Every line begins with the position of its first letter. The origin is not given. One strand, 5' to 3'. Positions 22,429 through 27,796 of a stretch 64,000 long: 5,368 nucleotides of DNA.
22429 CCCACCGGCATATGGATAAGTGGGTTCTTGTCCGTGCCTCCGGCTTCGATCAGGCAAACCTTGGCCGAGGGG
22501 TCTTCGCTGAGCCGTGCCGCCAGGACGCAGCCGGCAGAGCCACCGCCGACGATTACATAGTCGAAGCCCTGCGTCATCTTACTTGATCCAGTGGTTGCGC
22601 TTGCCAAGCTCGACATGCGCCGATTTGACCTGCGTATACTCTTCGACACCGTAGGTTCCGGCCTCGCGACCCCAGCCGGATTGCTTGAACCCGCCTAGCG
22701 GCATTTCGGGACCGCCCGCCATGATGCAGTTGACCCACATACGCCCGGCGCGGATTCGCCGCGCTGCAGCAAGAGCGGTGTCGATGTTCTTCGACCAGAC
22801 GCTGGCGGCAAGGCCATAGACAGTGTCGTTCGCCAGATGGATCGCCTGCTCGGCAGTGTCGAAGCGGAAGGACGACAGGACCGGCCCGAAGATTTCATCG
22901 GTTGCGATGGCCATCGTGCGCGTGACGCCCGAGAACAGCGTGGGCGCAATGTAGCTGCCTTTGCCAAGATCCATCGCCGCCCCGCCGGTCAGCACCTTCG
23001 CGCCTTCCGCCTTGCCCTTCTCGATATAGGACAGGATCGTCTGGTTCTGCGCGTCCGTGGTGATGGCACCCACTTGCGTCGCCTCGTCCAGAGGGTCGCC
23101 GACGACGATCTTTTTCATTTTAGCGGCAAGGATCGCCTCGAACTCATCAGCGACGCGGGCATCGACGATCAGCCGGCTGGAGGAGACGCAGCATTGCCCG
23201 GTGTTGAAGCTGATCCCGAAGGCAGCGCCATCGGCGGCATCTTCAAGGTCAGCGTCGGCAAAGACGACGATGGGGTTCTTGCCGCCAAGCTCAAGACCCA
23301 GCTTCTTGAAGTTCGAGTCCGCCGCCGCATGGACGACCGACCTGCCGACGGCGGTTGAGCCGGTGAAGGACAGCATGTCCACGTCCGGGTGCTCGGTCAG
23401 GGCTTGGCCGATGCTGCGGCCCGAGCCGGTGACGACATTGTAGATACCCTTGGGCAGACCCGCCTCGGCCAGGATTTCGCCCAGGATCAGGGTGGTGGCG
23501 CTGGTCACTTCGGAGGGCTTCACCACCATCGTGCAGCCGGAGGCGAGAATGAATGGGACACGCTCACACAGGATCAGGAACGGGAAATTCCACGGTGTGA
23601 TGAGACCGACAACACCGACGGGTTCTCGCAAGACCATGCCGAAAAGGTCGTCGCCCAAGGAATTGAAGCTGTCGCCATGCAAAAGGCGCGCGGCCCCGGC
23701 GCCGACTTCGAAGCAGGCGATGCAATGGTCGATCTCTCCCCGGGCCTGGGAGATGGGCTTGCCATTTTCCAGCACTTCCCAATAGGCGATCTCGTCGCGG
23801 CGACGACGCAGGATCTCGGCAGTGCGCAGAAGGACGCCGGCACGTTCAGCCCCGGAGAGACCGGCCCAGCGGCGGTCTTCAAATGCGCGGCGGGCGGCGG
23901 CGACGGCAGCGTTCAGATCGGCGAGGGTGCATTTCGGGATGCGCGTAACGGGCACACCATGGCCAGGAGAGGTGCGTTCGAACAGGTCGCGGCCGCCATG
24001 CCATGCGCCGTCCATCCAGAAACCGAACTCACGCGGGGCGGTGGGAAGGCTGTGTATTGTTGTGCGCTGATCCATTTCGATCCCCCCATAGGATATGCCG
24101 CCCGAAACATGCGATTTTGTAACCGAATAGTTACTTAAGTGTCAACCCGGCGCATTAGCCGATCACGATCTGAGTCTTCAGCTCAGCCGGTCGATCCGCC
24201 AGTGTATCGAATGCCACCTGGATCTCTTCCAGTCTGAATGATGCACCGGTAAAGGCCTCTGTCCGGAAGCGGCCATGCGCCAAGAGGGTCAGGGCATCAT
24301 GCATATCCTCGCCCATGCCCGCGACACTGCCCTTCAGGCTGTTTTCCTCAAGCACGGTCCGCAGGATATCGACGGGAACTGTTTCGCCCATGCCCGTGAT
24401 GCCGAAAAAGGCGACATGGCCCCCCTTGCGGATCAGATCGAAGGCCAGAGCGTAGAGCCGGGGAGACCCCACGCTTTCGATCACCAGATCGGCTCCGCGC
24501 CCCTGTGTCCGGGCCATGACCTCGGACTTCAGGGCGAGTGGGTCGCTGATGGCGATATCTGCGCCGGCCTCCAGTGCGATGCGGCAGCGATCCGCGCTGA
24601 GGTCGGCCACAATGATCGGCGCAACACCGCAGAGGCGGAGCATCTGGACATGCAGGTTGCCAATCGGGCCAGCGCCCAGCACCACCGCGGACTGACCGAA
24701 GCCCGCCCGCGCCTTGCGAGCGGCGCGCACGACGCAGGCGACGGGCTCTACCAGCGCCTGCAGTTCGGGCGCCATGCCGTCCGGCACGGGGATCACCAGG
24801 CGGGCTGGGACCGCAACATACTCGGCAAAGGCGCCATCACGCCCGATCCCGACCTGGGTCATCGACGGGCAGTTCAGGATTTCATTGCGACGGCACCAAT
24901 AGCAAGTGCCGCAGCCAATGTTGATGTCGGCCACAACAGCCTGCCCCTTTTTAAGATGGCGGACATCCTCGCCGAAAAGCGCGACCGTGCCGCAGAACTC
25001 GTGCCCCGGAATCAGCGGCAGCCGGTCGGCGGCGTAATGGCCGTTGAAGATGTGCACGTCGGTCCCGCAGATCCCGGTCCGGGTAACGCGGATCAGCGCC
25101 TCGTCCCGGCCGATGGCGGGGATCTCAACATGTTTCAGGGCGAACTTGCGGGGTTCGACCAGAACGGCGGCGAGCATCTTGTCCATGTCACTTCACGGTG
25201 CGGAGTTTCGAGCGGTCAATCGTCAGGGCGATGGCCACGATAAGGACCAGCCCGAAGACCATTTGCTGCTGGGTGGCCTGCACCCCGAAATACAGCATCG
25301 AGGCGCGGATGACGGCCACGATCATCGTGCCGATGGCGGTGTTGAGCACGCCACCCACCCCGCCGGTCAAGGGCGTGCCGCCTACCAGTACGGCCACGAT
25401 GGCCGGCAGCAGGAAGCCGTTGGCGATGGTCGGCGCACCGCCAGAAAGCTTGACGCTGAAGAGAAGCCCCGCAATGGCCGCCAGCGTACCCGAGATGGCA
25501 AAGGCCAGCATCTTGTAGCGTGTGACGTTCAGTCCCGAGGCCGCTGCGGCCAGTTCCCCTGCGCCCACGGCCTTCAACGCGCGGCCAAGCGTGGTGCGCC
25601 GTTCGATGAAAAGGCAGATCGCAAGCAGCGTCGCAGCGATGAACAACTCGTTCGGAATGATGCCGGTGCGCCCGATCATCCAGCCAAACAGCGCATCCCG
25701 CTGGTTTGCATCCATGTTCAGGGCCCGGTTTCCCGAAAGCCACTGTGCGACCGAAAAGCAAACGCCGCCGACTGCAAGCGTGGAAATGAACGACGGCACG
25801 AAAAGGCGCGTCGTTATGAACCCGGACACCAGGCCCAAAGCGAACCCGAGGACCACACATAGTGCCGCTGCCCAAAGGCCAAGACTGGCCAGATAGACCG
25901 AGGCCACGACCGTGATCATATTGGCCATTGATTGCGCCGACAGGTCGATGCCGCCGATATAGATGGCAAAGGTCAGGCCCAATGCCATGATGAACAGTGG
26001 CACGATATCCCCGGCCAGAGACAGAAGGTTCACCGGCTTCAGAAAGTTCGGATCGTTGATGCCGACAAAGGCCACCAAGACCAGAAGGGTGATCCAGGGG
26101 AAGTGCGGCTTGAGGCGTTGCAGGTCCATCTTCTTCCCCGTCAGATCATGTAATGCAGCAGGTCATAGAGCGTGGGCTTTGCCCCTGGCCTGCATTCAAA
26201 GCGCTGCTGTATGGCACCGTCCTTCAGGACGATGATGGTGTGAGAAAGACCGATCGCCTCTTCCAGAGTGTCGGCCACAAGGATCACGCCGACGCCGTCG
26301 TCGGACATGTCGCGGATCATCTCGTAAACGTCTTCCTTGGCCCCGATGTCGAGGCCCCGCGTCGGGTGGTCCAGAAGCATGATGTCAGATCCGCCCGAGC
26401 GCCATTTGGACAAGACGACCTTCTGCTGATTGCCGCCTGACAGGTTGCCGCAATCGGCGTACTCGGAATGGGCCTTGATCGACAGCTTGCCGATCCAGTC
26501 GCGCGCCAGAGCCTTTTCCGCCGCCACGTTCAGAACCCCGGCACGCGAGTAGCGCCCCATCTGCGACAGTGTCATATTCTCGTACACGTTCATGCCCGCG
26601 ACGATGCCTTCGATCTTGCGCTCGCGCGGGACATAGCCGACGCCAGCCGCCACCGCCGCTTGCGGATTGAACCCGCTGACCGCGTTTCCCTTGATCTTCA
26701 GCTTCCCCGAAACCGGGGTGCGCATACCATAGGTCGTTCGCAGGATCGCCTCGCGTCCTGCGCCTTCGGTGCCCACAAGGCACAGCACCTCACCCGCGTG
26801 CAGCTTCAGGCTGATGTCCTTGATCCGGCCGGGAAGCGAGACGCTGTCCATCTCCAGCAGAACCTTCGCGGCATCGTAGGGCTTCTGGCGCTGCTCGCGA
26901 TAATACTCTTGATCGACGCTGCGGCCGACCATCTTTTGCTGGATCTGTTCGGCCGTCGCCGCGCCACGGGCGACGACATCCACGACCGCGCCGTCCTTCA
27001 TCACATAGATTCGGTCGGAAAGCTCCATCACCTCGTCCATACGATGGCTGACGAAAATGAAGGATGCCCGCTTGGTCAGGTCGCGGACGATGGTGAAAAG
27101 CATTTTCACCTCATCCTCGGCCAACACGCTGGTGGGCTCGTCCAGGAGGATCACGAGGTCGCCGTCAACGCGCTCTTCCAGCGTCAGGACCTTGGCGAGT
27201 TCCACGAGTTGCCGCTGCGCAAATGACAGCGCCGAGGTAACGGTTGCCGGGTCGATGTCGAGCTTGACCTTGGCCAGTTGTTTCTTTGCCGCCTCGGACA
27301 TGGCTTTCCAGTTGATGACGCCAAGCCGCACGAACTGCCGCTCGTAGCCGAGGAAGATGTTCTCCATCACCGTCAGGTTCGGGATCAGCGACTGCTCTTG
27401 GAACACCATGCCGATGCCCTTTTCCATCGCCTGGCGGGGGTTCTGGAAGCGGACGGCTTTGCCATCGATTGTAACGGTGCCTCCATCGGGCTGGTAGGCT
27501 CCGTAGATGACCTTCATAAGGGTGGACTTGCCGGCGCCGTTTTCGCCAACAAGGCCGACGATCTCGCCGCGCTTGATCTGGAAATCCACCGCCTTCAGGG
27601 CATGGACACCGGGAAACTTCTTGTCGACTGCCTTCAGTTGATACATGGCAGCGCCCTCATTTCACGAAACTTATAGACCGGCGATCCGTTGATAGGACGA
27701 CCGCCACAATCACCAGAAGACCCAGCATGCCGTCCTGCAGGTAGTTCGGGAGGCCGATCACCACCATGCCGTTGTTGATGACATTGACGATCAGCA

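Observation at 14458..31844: Six copies of one palindromic operator (GTAAC-N6-GTTAC, TTAA-flanked) tie ~19 genes into a single regulon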

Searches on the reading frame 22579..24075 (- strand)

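Call 5: search_protein_families(library=pfam, proteins=[window:22579-24075:-])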
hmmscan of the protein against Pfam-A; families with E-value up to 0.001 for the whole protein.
window:22579-24075:- (498 aa): 2 families
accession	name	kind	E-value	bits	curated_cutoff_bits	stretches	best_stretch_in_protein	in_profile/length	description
PF00171.27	Aldedh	-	4.4e-168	560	23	1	32-485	9-460/461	Aldehyde dehydrogenase family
PF05893.19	LuxC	-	0.00066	19.1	21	1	151-328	87-267/401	Acyl-CoA reductase (LuxC)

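Call 44: search_protein_families(library=ncbifam, proteins=[window:22579-24075:-], max_evalue=1e-10)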
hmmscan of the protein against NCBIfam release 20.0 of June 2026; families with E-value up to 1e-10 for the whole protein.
window:22579-24075:- (498 aa): 41 families (the best 25 are shown)
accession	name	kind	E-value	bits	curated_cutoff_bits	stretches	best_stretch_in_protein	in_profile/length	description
TIGR01804.1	BADH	equivalog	4.5e-136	454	668.6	1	32-484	15-467/467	betaine-aldehyde dehydrogenase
NF010000.0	PRK13473.1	subfamily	1.2e-133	446.3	615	1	33-486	20-470/475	aminobutyraldehyde dehydrogenase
NF009725.0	PRK13252.1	equivalog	4.7e-133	444.2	593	1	30-493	22-484/488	betaine-aldehyde dehydrogenase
TIGR02299.1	HpaE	equivalog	6.2e-127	424.1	638.35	1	21-492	5-480/488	5-carboxymethyl-2-hydroxymuconate semialdehyde dehydrogenase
NF045736.1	PaDhStyDRhodo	equivalog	9.7e-125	416.8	800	1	19-486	5-475/479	phenylacetaldehyde dehydrogenase StyD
TIGR01780.1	SSADH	subfamily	3.7e-117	392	646.35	1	36-484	3-448/448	succinate-semialdehyde dehydrogenase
TIGR03216.1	OH_muco_semi_DH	equivalog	6.6e-117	391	693.25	1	20-488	4-479/481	2-hydroxymuconic semialdehyde dehydrogenase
NF045735.1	PaDhStyDPseudo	equivalog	1.6e-115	386.6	850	1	33-486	21-479/483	phenylacetaldehyde dehydrogenase StyD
NF042993.1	AlphKGSA_gudD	equivalog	2.1e-115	386.2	770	1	36-488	25-480/481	alpha-ketoglutaric semialdehyde dehydrogenase GucD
NF007352.0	PRK09847.1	equivalog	1.8e-112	376.4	850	1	30-490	35-493/495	aldehyde dehydrogenase PuuC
NF006916.0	PRK09407.1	equivalog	2.9e-109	366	521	1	32-485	36-489/526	succinic semialdehyde dehydrogenase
NF050026.1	AcaldDHExaC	equivalog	7.8e-108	361.3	900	1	17-489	16-494/503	acetaldehyde dehydrogenase ExaC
NF052305.1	DioxValDhHalo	equivalog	2.9e-101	339.7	750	1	21-485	9-478/483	2,5-dioxovalerate dehydrogenase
NF040648.1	lactal_redase_Meth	equivalog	7.5e-101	338.4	650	1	21-485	3-459/463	lactaldehyde dehydrogenase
TIGR04284.1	aldehy_Rv0768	hypoth_equivalog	1.3e-100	337.7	775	1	27-485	12-475/480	aldehyde dehydrogenase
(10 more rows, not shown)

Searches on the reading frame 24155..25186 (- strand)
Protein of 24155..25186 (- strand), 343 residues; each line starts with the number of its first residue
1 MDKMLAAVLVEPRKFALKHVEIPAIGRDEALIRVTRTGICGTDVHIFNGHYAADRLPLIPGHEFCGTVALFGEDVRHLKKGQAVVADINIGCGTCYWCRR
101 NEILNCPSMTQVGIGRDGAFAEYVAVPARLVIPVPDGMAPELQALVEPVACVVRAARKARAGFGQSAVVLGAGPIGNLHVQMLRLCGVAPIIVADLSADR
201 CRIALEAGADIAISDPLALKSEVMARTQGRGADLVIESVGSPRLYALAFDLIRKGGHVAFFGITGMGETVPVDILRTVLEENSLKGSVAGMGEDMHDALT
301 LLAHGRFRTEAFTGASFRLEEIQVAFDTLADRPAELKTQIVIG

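Call 5: search_protein_families(library=pfam, proteins=[window:24155-25186:-])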
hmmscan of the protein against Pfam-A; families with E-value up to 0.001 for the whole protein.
window:24155-25186:- (343 aa): 4 families
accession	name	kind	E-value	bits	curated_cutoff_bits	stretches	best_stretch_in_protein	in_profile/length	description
PF08240.17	ADH_N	-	1.4e-30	106.1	23.5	1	27-136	2-104/104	Alcohol dehydrogenase GroES-like domain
PF00107.32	ADH_zinc_N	-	1.5e-23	83.6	31.8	1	174-303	1-128/129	Zinc-binding dehydrogenase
PF16912.11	Glu_dehyd_C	-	1.7e-09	37.9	34.9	1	144-328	5-200/211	Glucose dehydrogenase C-terminus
PF13602.12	ADH_zinc_N_2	-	1.7e-05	26.2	27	1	208-331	2-125/134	Zinc-binding dehydrogenase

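Call 44: search_protein_families(library=ncbifam, proteins=[window:24155-25186:-], max_evalue=1e-10)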
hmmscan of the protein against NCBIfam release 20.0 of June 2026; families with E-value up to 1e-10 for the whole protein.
window:24155-25186:- (343 aa): 20 families
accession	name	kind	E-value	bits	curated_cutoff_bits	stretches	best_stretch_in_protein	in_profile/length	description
NF041097.1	keto_inos_dh_IolM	equivalog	1.1e-57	195.4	450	1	13-333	38-381/389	scyllo-inosose 3-dehydrogenase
NF003808.0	PRK05396.1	equivalog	5.4e-57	193.2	380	1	15-329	13-328/341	L-threonine 3-dehydrogenase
TIGR00692.1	tdh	equivalog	1.5e-53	182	458.35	1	16-328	12-327/340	L-threonine 3-dehydrogenase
NF007489.0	PRK10083.1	equivalog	9.6e-44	149.7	376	1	4-265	1-262/339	Zn-dependent oxidoreductase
NF010344.0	PRK13771.1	subfamily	1.5e-43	149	349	1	5-333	2-324/334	putative alcohol dehydrogenase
NF006940.0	PRK09422.1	equivalog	3.7e-41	141.2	344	1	4-329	1-322/338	alcohol dehydrogenase AdhP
NF007375.0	PRK09880.1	equivalog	1.9e-38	132.1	469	1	11-341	12-342/344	L-idonate 5-dehydrogenase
TIGR03989.1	Rxyl_3153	subfamily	3.4e-36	125.3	440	2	6-107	4-106/370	NDMA-dependent alcohol dehydrogenase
NF041172.1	AcrlCoa_red_Thmprot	equivalog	4.2e-35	121.3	500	1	6-332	3-324/334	acryloyl-CoA reductase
TIGR03366.1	HpnZ_proposed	hypoth_equivalog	9.5e-33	113.7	328.1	1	26-321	4-314/315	putative phosphonate catabolism associated alcohol dehydrogenase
NF007642.0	PRK10309.1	equivalog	6e-31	107.9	550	1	13-262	10-260/347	galactitol-1-phosphate 5-dehydrogenase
TIGR03451.1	mycoS_dep_FDH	equivalog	5.9e-29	101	512.9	1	16-330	15-347/358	S-(hydroxymethyl)mycothiol dehydrogenase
NF047908.1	AldhRedAhr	equivalog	5.4e-28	97.8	470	1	14-332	15-325/335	NADPH-dependent aldehyde reductase Ahr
TIGR02824.1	quinone_pig3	subfamily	6.7e-25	87.8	296.8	1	116-287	90-262/325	putative NAD(P)H quinone oxidoreductase, PIG3 family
TIGR02822.1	adh_fam_2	subfamily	1.2e-22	80.5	283.5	1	18-329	18-317/329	zinc-binding alcohol dehydrogenase family protein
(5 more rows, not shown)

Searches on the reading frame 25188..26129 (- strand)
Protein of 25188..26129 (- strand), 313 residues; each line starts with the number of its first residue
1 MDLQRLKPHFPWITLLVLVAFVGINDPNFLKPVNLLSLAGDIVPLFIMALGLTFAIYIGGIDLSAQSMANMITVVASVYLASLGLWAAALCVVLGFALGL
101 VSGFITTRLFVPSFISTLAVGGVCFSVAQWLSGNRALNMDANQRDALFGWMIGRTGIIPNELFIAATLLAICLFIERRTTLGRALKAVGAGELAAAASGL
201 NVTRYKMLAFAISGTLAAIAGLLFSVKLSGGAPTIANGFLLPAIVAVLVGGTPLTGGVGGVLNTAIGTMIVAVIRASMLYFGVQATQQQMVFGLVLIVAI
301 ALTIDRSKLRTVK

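Call 5: search_protein_families(library=pfam, proteins=[window:25188-26129:-])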
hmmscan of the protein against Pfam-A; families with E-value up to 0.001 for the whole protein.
window:25188-26129:- (313 aa): 1 family
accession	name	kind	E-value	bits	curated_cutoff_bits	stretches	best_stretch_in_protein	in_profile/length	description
PF02653.21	BPD_transp_2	-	1.7e-31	109.8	26.8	1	35-299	2-268/269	Branched-chain amino acid transport system / permease component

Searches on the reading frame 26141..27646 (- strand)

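Call 5: search_protein_families(library=pfam, proteins=[window:26141-27646:-])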
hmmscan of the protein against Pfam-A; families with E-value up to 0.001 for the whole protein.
window:26141-27646:- (501 aa): 5 families
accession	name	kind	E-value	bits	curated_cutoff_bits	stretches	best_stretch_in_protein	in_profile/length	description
PF00005.33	ABC_tran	-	4.5e-52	176.7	25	2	17-173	1-137/137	ABC transporter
PF02463.25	SMC_N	-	1.2e-07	31.8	40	1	28-216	25-211/220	RecF/RecN/SMC N terminal domain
PF13304.12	AAA_21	-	8.7e-07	29.7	27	0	29-50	1-22/304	AAA domain, putative AbiEii toxin, Type IV TA system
PF13555.12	AAA_29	-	0.00028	21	27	0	20-44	15-39/61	P-loop containing region of AAA domain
PF13191.12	AAA_16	-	0.00029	21.8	32.6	0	25-170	22-140/167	AAA ATPase domain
